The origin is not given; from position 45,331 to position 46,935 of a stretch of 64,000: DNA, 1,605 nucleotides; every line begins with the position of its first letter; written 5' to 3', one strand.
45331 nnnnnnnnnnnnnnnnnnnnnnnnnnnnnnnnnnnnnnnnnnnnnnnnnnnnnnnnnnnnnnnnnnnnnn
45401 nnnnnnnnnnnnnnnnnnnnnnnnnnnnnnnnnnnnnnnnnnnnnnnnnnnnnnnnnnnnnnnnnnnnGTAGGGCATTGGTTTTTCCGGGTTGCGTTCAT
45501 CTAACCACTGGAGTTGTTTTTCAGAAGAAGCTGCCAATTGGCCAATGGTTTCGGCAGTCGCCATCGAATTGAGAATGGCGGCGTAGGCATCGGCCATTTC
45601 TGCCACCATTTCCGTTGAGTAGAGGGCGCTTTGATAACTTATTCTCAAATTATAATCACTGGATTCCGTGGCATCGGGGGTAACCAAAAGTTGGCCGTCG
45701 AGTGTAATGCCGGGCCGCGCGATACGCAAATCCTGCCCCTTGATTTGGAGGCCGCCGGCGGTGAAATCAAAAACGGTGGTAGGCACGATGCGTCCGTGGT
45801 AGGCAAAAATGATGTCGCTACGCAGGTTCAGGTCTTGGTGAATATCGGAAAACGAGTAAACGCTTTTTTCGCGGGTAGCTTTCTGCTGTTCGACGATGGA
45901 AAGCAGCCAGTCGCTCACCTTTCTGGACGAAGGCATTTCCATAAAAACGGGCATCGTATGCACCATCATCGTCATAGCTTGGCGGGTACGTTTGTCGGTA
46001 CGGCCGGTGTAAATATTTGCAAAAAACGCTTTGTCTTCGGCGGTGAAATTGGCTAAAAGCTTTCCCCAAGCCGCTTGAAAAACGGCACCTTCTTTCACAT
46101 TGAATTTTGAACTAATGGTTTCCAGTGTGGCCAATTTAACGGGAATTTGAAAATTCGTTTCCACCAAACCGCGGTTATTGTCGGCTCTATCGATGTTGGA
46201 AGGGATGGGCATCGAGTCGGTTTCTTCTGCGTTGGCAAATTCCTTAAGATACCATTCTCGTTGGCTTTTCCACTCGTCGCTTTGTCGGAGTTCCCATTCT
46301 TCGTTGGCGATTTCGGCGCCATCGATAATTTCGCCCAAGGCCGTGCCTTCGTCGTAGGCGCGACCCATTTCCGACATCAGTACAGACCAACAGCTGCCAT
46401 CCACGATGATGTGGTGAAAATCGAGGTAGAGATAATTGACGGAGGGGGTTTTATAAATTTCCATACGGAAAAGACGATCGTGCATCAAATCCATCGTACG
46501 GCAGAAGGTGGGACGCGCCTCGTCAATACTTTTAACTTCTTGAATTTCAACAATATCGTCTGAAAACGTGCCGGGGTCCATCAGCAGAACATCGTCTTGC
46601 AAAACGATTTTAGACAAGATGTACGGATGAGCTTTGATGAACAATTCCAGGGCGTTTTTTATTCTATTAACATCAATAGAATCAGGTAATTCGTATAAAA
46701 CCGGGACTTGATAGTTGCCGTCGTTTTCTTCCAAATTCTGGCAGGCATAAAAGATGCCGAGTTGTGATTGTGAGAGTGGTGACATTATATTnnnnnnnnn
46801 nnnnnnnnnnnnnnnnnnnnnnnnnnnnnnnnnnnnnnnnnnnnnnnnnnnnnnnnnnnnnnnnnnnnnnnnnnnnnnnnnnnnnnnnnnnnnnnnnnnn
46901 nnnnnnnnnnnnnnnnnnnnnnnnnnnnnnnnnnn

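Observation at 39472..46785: Orphan single-gene NRPS, C-A-T-C-A-T-R, predicted (N-acyl) dipeptide aldehyde / pyrazinone producer in a Bacteroidales context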

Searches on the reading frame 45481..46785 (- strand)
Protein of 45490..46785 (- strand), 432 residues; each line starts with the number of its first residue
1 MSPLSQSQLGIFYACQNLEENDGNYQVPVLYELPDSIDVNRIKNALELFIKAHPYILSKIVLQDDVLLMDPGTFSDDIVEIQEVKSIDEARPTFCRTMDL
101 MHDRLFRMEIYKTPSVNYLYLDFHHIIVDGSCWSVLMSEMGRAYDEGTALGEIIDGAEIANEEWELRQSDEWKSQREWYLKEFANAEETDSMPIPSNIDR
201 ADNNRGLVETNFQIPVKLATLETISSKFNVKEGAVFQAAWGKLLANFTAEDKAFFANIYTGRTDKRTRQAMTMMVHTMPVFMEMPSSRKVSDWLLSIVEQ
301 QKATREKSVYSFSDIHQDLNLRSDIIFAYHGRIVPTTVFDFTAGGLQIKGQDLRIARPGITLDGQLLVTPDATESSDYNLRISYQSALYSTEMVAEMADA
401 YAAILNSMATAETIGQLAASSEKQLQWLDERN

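Call 20: search_solved_structures(query=window:45490-46785:-, max_evalue=0.001)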
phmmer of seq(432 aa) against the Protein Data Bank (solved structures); distinct sequences matched with E-value up to 0.001: 24.
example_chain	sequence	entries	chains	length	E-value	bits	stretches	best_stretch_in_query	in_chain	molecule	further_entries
9rde_A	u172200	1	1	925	4.2e-15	58.7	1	101-323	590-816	Bacitracin synthase 3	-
9up2_A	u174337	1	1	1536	8e-12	47.9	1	98-310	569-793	PvdL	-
9lcq_A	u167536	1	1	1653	1e-11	47.5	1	98-310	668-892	PvdL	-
9lcp_A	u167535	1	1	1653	1e-11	47.5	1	98-310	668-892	PvdL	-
9lco_A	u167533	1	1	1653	1e-11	47.5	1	98-310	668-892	PvdL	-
2jgp_A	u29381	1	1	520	3.8e-07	32.5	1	16-325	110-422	TYROCIDINE SYNTHETASE 3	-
9bfd_B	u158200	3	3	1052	5.8e-07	31.8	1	91-301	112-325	Tyrocidine synthase 2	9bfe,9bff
6oyf_A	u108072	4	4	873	4.1e-06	29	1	2-412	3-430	Txo1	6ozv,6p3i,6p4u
8hlk_A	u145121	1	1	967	1e-05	27.7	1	117-317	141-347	Microcystin synthetase B (Fragment)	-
6p1j_A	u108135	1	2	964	1.2e-05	27.5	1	3-413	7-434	Txo2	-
6ta8_A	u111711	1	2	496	1.9e-05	26.8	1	93-203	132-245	Tyrocidine synthase 2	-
2xhg_A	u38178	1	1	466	2e-05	26.8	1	81-187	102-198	TYROCIDINE SYNTHETASE A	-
6mfx_A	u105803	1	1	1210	2.1e-05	26.7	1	16-285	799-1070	Linear gramicidin synthase subunit A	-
6mfw_A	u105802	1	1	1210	2.4e-05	26.5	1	19-285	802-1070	Linear gramicidin synthase subunit A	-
9bfg_A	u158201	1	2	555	3e-05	26.2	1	81-187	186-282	Tyrocidine synthase 1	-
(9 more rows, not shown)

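Call 64: search_solved_structures(query=A2, max_evalue=0.001)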
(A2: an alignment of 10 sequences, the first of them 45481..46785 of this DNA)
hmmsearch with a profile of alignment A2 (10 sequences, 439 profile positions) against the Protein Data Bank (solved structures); distinct sequences matched with E-value up to 0.001: 61 (the best 60 are shown).
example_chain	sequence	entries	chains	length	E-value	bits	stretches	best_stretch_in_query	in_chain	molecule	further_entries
9rde_A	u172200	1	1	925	1.1e-44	156.2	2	3-416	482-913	Bacitracin synthase 3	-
2jgp_A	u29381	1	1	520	9.5e-41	143.3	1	3-412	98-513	TYROCIDINE SYNTHETASE 3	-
9lcq_A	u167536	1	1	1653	1e-34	123.4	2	3-319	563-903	PvdL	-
9up2_A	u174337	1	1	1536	1.4e-34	123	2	3-319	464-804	PvdL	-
9lcp_A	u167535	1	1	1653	1.8e-34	122.6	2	3-319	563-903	PvdL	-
9lco_A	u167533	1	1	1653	1.8e-34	122.6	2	3-319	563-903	PvdL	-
8xjz_C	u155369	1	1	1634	7.6e-31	110.7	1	3-432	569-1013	Peptide synthetase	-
6mfy_A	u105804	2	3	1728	1.3e-29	106.6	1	15-425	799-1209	Linear gramicidin synthase subunit A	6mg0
6mfz_A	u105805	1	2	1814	1.4e-29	106.5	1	15-425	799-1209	Linear gramicidin synthase subunit A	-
9be3_A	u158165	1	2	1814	1.4e-29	106.5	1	15-425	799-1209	Linear gramicidin synthase subunit A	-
9meh_A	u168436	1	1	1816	1.4e-29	106.5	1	15-425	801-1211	Linear gramicidin synthase subunit A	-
9be4_A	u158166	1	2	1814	1.4e-29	106.5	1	15-425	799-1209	Linear gramicidin synthase subunit A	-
6mfx_A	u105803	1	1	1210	6.2e-29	104.4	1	12-404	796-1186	Linear gramicidin synthase subunit A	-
6mfw_A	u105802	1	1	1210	8.2e-29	104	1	15-404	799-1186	Linear gramicidin synthase subunit A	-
6oyf_A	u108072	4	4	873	3.5e-28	101.9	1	2-425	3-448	Txo1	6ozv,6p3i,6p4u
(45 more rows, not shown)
